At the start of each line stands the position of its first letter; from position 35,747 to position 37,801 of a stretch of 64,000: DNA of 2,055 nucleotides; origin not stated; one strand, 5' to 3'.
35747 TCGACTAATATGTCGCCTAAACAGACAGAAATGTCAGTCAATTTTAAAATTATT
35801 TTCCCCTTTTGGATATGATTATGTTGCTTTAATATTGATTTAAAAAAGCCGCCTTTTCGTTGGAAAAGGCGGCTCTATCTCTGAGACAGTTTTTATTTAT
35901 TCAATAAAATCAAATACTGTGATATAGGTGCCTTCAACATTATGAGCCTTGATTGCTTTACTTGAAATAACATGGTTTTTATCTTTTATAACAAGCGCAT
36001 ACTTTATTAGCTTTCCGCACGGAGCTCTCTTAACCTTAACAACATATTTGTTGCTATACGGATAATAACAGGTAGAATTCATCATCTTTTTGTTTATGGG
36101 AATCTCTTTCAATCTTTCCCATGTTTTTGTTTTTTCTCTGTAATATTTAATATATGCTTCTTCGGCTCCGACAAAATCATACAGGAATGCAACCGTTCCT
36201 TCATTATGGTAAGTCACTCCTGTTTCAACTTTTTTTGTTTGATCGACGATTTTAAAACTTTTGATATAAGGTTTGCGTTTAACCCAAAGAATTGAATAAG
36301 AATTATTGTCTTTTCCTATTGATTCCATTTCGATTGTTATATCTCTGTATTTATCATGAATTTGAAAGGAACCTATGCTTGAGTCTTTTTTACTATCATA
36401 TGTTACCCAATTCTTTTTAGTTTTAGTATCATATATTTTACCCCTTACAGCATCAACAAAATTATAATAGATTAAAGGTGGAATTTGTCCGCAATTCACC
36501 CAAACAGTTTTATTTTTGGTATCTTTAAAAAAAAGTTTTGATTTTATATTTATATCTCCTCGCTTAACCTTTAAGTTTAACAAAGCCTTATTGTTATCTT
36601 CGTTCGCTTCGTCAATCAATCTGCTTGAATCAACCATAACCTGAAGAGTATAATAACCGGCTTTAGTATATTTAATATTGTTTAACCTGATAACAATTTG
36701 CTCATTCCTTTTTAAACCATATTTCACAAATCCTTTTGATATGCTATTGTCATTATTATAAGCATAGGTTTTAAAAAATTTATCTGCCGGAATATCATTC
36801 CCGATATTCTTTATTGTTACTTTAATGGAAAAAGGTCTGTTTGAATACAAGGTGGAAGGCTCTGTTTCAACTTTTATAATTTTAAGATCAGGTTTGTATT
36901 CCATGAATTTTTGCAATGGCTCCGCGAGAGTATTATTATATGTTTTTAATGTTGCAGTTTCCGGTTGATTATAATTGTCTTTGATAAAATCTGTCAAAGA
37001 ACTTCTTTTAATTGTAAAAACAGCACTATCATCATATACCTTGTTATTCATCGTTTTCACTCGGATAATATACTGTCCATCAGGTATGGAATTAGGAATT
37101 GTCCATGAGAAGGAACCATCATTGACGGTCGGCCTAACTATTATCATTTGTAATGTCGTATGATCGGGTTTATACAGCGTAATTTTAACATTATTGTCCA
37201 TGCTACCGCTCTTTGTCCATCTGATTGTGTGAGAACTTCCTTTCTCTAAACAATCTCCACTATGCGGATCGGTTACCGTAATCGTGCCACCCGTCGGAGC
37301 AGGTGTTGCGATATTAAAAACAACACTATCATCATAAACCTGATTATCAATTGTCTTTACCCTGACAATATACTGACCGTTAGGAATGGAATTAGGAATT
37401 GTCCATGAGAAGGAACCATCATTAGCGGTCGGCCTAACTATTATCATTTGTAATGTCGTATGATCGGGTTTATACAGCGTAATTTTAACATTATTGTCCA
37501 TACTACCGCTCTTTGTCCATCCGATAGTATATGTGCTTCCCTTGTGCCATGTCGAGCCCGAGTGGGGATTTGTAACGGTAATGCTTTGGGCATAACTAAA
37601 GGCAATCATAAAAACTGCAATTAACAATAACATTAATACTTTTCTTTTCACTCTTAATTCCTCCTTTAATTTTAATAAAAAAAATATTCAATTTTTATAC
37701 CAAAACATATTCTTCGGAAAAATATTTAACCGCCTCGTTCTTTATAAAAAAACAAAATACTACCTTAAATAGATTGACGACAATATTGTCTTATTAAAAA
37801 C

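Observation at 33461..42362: Long nucleotide-identical blocks between family members, including promoter and terminator, indicate cassette duplication and ongoing gene conversion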

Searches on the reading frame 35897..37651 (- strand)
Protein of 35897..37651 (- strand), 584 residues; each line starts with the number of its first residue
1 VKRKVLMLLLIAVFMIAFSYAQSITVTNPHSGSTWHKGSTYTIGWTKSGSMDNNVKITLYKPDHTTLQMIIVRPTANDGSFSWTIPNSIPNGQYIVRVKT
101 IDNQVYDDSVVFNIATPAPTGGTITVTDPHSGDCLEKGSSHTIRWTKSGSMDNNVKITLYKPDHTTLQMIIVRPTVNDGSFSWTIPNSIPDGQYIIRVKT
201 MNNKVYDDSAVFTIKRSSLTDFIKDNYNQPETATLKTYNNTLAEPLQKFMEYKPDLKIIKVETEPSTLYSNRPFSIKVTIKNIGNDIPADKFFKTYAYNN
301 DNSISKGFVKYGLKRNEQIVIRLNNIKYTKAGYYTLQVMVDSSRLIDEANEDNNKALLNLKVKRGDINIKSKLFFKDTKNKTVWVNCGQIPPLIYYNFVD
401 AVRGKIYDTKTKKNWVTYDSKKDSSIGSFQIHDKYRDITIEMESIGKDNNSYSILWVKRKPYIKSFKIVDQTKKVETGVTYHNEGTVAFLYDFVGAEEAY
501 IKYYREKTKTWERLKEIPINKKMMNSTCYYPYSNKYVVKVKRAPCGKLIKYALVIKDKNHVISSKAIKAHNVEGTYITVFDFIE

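Call 7: search_protein_families(library=pfam, proteins=[window:35897-37651:-], max_evalue=0.01)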
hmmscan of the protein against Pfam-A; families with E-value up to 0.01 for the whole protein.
window:35897-37651:- (584 aa): 12 families
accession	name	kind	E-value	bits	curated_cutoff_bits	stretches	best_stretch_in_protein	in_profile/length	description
PF10342.15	Kre9_KNH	-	2.9e-21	76.5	24.6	2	28-113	1-93/94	Kre9/KNH-like N-terminal Ig-like domain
PF07705.17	CARDB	-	8.9e-13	48.8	22.7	1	253-355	1-98/101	CARDB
PF16974.11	NAR2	-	9.6e-09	35.4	26.6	1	63-104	74-116/142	High-affinity nitrate transporter accessory, Ig-like domain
PF03443.20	AA9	-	2.1e-07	31.5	27.8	0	75-101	123-149/207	Auxiliary Activity family 9 (formerly GH61)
PF01835.25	MG2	-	1.1e-06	29.3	32.8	0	52-109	33-91/96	MG2 domain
PF17957.7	Big_7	-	1e-05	26.5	24.1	0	23-98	2-70/70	Bacterial Ig domain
PF00041.27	fn3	-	1.2e-05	25.9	25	0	138-204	13-72/84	Fibronectin type III domain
PF20009.4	GEVED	-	2.1e-05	25.7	24.4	0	74-104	27-57/78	GEVED domain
PF07495.19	Y_Y_Y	-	0.00019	21.7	26.6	0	188-214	34-62/65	Y_Y_Y domain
PF20254.3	DMFA2_C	-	0.00031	20.7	27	0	180-288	48-148/374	N,N-dimethylformamidase beta subunit-like, C-terminal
PF19077.6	Big_13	-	0.00055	20.8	27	0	175-201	58-84/102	Bacterial Ig-like domain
PF22971.2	Ig_VEGFR-1-like_5th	-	0.0068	17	27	0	554-577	85-108/130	VEGFR-1-like, immunoglobulin-like domain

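Call 15: find_homologous_proteins(query=window:35897-37651:-, max_evalue=0.00001)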
Query window:35897-37651:- (584 aa): 62 proteins with E <= 0.00001 among 5265 candidates.
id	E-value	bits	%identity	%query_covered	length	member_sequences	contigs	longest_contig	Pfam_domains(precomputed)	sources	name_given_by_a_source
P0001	0.0e+0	1322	100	100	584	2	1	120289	PF16974.12,PF17957.8,PF20009.5,PF10342.16,PF07705.18,PF03443.21,PF01835.26,PF00041.28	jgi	-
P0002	1.8e-187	643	68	37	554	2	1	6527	PF16974.12,PF04151.22,PF00576.28,PF17957.8,PF20009.5,PF10342.16,PF14610.13,PF03443.21,PF01835.26,PF14734.13,PF19077.7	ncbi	-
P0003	2.3e-177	609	50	99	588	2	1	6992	PF10342.16,PF07705.18,PF22898.3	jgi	-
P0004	9.5e-144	498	52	42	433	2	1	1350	PF07495.20,PF16974.12,PF17957.8,PF20009.5,PF10342.16,PF03443.21,PF01835.26,PF19077.7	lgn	-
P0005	2.8e-143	497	56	37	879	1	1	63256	PF17957.8,PF10342.16,PF14610.13,PF23928.2,PF14734.13,PF10648.16,PF16974.12,PF20009.5,PF03443.21,PF01835.26,PF22904.4,PF09136.17,PF19077.7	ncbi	-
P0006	2.3e-142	494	46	33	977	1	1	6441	PF07495.20,PF05751.17,PF17957.8,PF10342.16,PF17802.8,PF14610.13,PF16974.12,PF20009.5,PF13860.13,PF03443.21,PF01835.26,PF19077.7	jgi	-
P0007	1.5e-126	442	48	37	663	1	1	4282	PF07495.20,PF17957.8,PF10342.16,PF14610.13,PF14734.13,PF16974.12,PF04151.22,PF20009.5,PF07705.18,PF20254.4,PF03443.21,PF01835.26,PF19077.7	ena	-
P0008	1.3e-123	432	50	34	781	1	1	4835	PF03442.21,PF01640.24,PF17957.8,PF10342.16,PF14610.13,PF18370.8,PF03628.19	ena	-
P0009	5.0e-119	417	66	38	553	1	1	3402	PF07495.20,PF16974.12,PF00576.28,PF17957.8,PF20009.5,PF10342.16,PF14610.13,PF03443.21,PF01835.26,PF14734.13,PF19077.7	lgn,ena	-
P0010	3.3e-116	407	86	37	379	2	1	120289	PF16974.12,PF17957.8,PF20009.5,PF10342.16,PF03443.21,PF01835.26,PF00041.28,PF19077.7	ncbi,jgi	-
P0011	7.6e-111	390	81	37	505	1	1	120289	PF16974.12,PF10342.16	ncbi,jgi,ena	-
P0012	1.3e-96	343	70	37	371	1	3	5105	PF17957.8,PF10342.16,PF01835.26,PF14734.13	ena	-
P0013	6.0e-94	334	55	52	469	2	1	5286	PF16974.12,PF04151.22,PF10342.16,PF07705.18,PF03443.21,PF01835.26,PF19077.7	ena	-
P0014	1.7e-92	329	53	33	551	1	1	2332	PF00576.28,PF10342.16,PF22898.3,PF01835.26,PF14734.13,PF19077.7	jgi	jgi:5-hydroxyisourate hydrolase-like protein (transthyretin family)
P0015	2.0e-85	306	54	37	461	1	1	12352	PF17957.8,PF20009.5,PF10342.16,PF14610.13,PF22898.3,PF13860.13,PF03443.21,PF01835.26,PF19077.7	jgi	-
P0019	4.8e-80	288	45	61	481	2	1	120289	PF10342.16,PF07705.18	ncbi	-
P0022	8.6e-74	267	42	63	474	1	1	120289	PF16974.12,PF20009.5,PF10342.16,PF03443.21,PF01835.26,PF19077.7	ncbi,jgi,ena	-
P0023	1.5e-72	263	58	37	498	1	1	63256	PF04151.22,PF17957.8,PF20009.5,PF10342.16,PF14610.13,PF22898.3,PF17210.10,PF19077.7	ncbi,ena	-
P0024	2.8e-70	256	49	34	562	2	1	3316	PF16974.12,PF17957.8,PF10342.16,PF07705.18,PF03443.21,PF01835.26,PF14734.13,PF19077.7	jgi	-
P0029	3.0e-64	236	44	46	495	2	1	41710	PF16974.12,PF17957.8,PF20009.5,PF10342.16,PF14610.13,PF03443.21,PF19077.7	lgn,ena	-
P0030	6.0e-64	235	41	62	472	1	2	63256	PF20009.5,PF10342.16,PF07705.18,PF22898.3,PF01835.26,PF14734.13,PF19077.7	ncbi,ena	-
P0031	8.5e-63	231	54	37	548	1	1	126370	PF17957.8,PF20009.5,PF10342.16,PF18986.6,PF07705.18,PF13860.13,PF03443.21,PF01835.26,PF14734.13,PF19077.7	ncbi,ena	-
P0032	7.7e-61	225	53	37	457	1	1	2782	PF16974.12,PF17957.8,PF20009.5,PF10342.16,PF14610.13,PF07705.18,PF03443.21,PF19077.7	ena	-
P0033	1.2e-59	221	54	37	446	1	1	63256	PF17957.8,PF20009.5,PF10342.16,PF14610.13,PF19077.7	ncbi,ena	-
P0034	1.8e-58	217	40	61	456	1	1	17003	PF16974.12,PF17957.8,PF20009.5,PF10342.16,PF14610.13,PF07705.18,PF19077.7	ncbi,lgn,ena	-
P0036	1.6e-53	200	48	37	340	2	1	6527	PF10342.16,PF07705.18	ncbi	-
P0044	6.5e-43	165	41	37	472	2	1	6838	PF16974.12,PF17957.8,PF10342.16,PF07705.18,PF03443.21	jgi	jgi:hypothetical protein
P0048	2.9e-36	143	54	22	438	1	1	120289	PF10342.16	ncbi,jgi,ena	-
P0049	1.5e-35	141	32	60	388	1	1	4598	PF20009.5,PF10342.16,PF07705.18,PF03443.21,PF05345.19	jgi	jgi:hypothetical protein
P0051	1.9e-34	137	32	63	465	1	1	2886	PF17957.8,PF10342.16,PF07705.18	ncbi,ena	-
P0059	1.5e-26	111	30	41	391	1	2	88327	PF10342.16,PF07705.18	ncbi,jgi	-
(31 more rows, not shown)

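Call 16: find_encoding_contigs(protein=P0023, flank=10000, max_places=4)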
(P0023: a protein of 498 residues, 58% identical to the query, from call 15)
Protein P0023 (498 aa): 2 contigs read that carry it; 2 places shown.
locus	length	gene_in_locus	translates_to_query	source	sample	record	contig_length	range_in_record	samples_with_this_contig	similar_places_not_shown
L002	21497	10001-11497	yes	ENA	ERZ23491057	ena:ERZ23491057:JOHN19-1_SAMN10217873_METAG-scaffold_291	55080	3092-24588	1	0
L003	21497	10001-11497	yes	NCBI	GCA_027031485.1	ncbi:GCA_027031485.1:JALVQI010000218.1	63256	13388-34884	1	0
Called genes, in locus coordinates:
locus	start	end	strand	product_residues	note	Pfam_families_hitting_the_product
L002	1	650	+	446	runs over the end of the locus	PF10342:Kre9_KNH, PF14610:Psg1 (faint), PF19077:Big_13 (faint), PF20009:GEVED (faint), PF10342:Kre9_KNH, PF17957:Big_7 (weak)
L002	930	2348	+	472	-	PF10342:Kre9_KNH, PF01835:MG2 (faint), PF07705:CARDB (faint), PF19077:Big_13 (faint), PF22898:NOMO1-like_1st (faint), PF14734:DUF4469 (faint), PF20009:GEVED (faint), PF10342:Kre9_KNH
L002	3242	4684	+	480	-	PF10342:Kre9_KNH, PF14610:Psg1 (faint), PF17957:Big_7 (faint), PF19077:Big_13 (faint), PF20009:GEVED (faint), PF10342:Kre9_KNH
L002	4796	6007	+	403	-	-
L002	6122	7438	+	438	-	PF10342:Kre9_KNH, PF14610:Psg1 (faint), PF17957:Big_7 (faint)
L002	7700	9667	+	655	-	PF10342:Kre9_KNH (weak)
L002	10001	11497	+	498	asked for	PF10342:Kre9_KNH, PF14610:Psg1 (faint), PF17957:Big_7 (weak), PF19077:Big_13 (faint), PF04151:PPC (faint), PF17210:SdrD_B (faint), PF20009:GEVED (faint), PF10342:Kre9_KNH, +1 more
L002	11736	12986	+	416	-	PF17957:Big_7 (weak), PF10342:Kre9_KNH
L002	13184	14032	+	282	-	PF17957:Big_7 (weak), PF10342:Kre9_KNH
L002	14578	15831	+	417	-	PF10342:Kre9_KNH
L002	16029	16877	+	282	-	PF17957:Big_7 (weak), PF10342:Kre9_KNH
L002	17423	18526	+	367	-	PF17957:Big_7 (weak), PF10342:Kre9_KNH, PF14610:Psg1 (faint), PF01835:MG2 (faint), PF04151:PPC (faint), PF19077:Big_13 (faint), PF20009:GEVED (faint), PF10342:Kre9_KNH, +1 more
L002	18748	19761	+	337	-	PF01073:3Beta_HSD, PF01370:Epimerase, PF02719:Polysacc_synt_2, PF04321:RmlD_sub_bind, PF07993:NAD_binding_4 (faint), PF16363:GDP_Man_Dehyd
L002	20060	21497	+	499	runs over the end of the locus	PF01943:Polysacc_synt, PF13440:Polysacc_synt_3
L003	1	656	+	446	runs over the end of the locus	PF10342:Kre9_KNH, PF14610:Psg1 (faint), PF19077:Big_13 (faint), PF20009:GEVED (faint), PF10342:Kre9_KNH, PF17957:Big_7 (weak)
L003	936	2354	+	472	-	PF10342:Kre9_KNH, PF01835:MG2 (faint), PF07705:CARDB (faint), PF19077:Big_13 (faint), PF22898:NOMO1-like_1st (faint), PF14734:DUF4469 (faint), PF20009:GEVED (faint), PF10342:Kre9_KNH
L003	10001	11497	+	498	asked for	PF10342:Kre9_KNH, PF14610:Psg1 (faint), PF17957:Big_7 (weak), PF19077:Big_13 (faint), PF04151:PPC (faint), PF17210:SdrD_B (faint), PF20009:GEVED (faint), PF10342:Kre9_KNH, +1 more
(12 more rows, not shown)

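Call 17: find_encoding_contigs(protein=P0001, flank=10000, max_places=6)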
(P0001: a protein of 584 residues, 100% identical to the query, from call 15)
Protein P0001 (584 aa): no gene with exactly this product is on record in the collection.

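Call 21: find_encoding_contigs(protein=P0033, flank=10000, max_places=3)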
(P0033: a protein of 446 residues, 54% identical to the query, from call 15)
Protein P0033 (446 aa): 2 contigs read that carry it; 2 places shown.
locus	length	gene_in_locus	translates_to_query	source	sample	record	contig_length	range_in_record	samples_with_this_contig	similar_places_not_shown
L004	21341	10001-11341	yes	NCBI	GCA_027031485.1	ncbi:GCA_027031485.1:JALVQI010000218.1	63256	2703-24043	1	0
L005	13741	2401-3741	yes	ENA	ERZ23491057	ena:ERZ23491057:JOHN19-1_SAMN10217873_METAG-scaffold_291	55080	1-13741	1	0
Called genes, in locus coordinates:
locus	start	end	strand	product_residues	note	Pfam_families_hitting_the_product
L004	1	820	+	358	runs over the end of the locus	PF10342:Kre9_KNH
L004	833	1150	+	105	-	-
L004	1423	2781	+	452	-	PF10342:Kre9_KNH, PF17957:Big_7 (weak), PF24558:DUF7604 (faint), PF22898:NOMO1-like_1st (faint), PF10342:Kre9_KNH (weak), PF07705:CARDB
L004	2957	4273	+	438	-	PF10342:Kre9_KNH, PF01835:MG2 (faint), PF22898:NOMO1-like_1st (faint), PF10342:Kre9_KNH, PF07705:CARDB (weak)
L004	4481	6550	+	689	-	PF01835:MG2 (faint), PF07705:CARDB (faint), PF10342:Kre9_KNH, PF14610:Psg1 (faint), PF17957:Big_7 (faint), PF19077:Big_13 (faint), PF17210:SdrD_B (faint), PF10342:Kre9_KNH, +1 more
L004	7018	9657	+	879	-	PF01835:MG2 (faint), PF03443:AA9 (faint), PF09136:Glucodextran_B (faint), PF10342:Kre9_KNH, PF10648:Gmad2 (faint), PF10342:Kre9_KNH, PF17957:Big_7 (weak), PF10342:Kre9_KNH (weak), +7 more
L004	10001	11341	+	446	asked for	PF10342:Kre9_KNH, PF14610:Psg1 (faint), PF19077:Big_13 (faint), PF20009:GEVED (faint), PF10342:Kre9_KNH, PF17957:Big_7 (weak)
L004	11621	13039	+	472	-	PF10342:Kre9_KNH, PF01835:MG2 (faint), PF07705:CARDB (faint), PF19077:Big_13 (faint), PF22898:NOMO1-like_1st (faint), PF14734:DUF4469 (faint), PF20009:GEVED (faint), PF10342:Kre9_KNH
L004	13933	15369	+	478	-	PF01835:MG2 (faint), PF03443:AA9 (faint), PF10342:Kre9_KNH, PF10648:Gmad2 (faint), PF14610:Psg1 (faint), PF17957:Big_7 (weak), PF17957:Big_7 (weak), PF10342:Kre9_KNH, +2 more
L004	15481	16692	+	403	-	-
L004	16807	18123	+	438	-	PF10342:Kre9_KNH, PF14610:Psg1 (faint), PF17957:Big_7 (faint)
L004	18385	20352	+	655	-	PF10342:Kre9_KNH (weak)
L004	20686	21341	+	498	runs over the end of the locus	PF10342:Kre9_KNH, PF14610:Psg1 (faint), PF17957:Big_7 (weak), PF19077:Big_13 (faint), PF04151:PPC (faint), PF17210:SdrD_B (faint), PF20009:GEVED (faint), PF10342:Kre9_KNH, +1 more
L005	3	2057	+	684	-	?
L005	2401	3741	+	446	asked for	PF10342:Kre9_KNH, PF14610:Psg1 (faint), PF19077:Big_13 (faint), PF20009:GEVED (faint), PF10342:Kre9_KNH, PF17957:Big_7 (weak)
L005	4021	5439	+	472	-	PF10342:Kre9_KNH, PF01835:MG2 (faint), PF07705:CARDB (faint), PF19077:Big_13 (faint), PF22898:NOMO1-like_1st (faint), PF14734:DUF4469 (faint), PF20009:GEVED (faint), PF10342:Kre9_KNH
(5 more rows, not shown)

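Call 31: find_encoding_contigs(protein=P0003, flank=10000, max_places=3)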
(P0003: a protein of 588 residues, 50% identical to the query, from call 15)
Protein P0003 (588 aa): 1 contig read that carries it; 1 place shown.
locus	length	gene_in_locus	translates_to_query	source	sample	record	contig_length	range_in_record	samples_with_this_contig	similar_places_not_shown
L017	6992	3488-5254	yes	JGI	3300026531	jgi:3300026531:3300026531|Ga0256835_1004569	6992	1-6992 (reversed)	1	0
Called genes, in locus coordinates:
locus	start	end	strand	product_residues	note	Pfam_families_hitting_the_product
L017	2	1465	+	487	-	?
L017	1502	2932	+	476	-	PF10342:Kre9_KNH, PF17957:Big_7 (faint)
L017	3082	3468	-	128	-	-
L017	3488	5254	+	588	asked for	PF10342:Kre9_KNH, PF22898:NOMO1-like_1st (faint), PF10342:Kre9_KNH, PF07705:CARDB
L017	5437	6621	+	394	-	PF17957:Big_7 (faint), PF10342:Kre9_KNH (weak), PF01835:MG2 (faint), PF16974:NAR2 (faint), PF19077:Big_13 (faint), PF20009:GEVED (faint), PF14734:DUF4469 (faint), PF10342:Kre9_KNH, +2 more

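Call 32: find_encoding_contigs(protein=P0002, flank=10000, max_places=3)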
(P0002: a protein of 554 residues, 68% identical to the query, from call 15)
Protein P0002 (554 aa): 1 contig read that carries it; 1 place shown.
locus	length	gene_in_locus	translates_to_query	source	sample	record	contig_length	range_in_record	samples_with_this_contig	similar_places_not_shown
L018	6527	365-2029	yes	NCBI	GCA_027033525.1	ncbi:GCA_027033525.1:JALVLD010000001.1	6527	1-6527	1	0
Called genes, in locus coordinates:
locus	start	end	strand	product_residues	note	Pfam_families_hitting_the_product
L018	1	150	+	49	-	?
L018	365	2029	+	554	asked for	PF03443:AA9 (faint), PF01835:MG2 (faint), PF04151:PPC (faint), PF10342:Kre9_KNH, PF14610:Psg1 (faint), PF16974:NAR2 (faint), PF17957:Big_7 (faint), PF10342:Kre9_KNH, +4 more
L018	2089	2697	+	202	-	PF10342:Kre9_KNH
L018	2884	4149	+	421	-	PF10342:Kre9_KNH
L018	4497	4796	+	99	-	-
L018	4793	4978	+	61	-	-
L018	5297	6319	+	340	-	PF10342:Kre9_KNH, PF07705:CARDB (weak)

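Call 43: find_encoding_contigs(protein=P0048, flank=10000, max_places=6)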
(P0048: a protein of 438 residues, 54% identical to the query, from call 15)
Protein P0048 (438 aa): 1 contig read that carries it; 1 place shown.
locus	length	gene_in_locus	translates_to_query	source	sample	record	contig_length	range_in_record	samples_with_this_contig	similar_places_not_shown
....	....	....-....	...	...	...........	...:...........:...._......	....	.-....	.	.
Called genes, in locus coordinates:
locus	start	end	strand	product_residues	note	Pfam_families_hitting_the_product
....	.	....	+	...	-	?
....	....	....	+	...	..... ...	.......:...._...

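Call 50: search_solved_structures(query=A2, max_evalue=0.01)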
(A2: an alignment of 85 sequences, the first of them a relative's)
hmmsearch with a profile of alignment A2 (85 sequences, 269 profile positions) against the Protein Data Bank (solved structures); distinct sequences matched with E-value up to 0.01: 0.

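Call 56: predict_structure(alignment_id=A2)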
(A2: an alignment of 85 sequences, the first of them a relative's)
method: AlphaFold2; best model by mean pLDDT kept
length: 505 residues; sequences in the alignment: 85
mean_pLDDT: 86.4   pTM: 0.43
mean pLDDT of the five models: 86.4, 85.9, 85.8, 85.3, 85.0
residues with pLDDT >= 90: 304; 70-90: 126; 50-70: 49; < 50: 26
segments of 3 or more residues with pLDDT < 50: 222-224, 347-359, 361-368
pLDDT, mean of each block of 10 residues (from residue 1): 86 88 96 94 96 98 97 97 96 98 97 86 90 93 94 96 93 96 97 96 93 87 54 60 62 83 93 91 95 93 82 79 89 84 54 46 49 92 94 96 93 91 95 95 97 76 92 58 79 93 85
secondary structure, 60 per line:
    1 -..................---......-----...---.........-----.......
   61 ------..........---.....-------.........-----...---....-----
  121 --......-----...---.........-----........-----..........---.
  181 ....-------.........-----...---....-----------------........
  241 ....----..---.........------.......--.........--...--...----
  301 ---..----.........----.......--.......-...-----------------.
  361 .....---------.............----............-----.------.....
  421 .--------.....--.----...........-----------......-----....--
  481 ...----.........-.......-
elements in order: H2-19 E23-28 E34-36 E40-48 E54-60 E67-76 E80-84 E92-100 E106-108 E112-115 E123-128 E134-136 E140-148 E154-161 E167-176 E180-184 E192-200 E206-208 E212-215 E233-235 H236-244 H254-262 E269-275 E278-286 E289-291 E294-296 H310-318 E323-329 E332-338 E340-342 H360-365 E375-387 E392-403 E416-421 E430-434 E442-452 E464-469 H475-478 H488-491 E492-496 H498-504
